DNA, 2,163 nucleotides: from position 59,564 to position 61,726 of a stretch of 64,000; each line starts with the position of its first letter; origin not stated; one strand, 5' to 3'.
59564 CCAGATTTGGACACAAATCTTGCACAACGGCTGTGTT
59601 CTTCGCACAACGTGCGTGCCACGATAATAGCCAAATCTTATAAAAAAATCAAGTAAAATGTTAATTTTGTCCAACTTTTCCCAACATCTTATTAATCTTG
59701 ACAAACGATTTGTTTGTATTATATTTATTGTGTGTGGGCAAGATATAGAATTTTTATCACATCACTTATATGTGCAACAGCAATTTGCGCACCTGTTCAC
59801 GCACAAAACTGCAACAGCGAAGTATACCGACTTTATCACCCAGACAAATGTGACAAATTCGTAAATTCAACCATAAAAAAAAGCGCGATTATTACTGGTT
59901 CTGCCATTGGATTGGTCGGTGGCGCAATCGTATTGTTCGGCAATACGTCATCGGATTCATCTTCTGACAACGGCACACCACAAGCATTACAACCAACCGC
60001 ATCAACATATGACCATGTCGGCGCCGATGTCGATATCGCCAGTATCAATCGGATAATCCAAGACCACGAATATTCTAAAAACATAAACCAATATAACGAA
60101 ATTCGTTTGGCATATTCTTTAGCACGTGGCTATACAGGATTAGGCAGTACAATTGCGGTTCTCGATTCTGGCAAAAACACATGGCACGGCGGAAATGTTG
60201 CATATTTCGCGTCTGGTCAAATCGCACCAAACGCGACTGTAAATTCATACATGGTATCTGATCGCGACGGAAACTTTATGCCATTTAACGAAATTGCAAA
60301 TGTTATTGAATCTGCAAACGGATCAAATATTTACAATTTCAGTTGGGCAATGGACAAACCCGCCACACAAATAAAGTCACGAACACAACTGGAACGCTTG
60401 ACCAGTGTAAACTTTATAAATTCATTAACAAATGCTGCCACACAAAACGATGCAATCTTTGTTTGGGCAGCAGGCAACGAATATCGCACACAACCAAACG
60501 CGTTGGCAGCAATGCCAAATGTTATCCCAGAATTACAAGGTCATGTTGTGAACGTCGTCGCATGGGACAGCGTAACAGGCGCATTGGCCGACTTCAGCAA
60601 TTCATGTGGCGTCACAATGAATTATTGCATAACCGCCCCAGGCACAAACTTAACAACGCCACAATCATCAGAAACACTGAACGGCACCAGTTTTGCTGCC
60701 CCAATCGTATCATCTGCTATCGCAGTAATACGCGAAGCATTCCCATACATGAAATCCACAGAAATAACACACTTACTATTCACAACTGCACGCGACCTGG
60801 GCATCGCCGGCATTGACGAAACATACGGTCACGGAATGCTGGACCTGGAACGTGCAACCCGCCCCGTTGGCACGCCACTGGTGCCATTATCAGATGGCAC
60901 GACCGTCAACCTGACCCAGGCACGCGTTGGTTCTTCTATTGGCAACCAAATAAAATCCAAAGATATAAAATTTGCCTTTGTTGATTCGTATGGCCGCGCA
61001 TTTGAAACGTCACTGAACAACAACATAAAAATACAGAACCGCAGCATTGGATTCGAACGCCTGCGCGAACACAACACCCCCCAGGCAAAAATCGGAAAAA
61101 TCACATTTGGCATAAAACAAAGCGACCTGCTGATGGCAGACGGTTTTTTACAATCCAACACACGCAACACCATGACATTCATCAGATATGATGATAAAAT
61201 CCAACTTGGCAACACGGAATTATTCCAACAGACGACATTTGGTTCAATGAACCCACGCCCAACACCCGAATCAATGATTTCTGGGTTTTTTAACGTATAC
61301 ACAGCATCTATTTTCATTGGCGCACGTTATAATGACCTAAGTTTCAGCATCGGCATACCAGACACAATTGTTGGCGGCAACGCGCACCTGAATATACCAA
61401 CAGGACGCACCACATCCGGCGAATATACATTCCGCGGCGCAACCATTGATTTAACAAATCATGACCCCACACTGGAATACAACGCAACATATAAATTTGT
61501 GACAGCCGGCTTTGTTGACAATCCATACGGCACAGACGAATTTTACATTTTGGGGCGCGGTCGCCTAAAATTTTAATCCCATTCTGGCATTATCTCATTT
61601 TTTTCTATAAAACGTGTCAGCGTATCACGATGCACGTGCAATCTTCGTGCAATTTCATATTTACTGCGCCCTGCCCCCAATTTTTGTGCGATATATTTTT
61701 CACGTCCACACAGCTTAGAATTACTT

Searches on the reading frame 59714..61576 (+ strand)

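Call 63: search_protein_families(library=pfam, proteins=[window:59714-61576:+], max_evalue=0.01)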
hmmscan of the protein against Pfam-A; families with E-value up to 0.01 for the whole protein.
window:59714-61576:+ (620 aa): 1 family
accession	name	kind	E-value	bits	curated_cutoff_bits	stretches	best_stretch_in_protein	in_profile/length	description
PF00082.27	Peptidase_S8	-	1.2e-29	104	21.8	1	156-374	73-288/288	Subtilase family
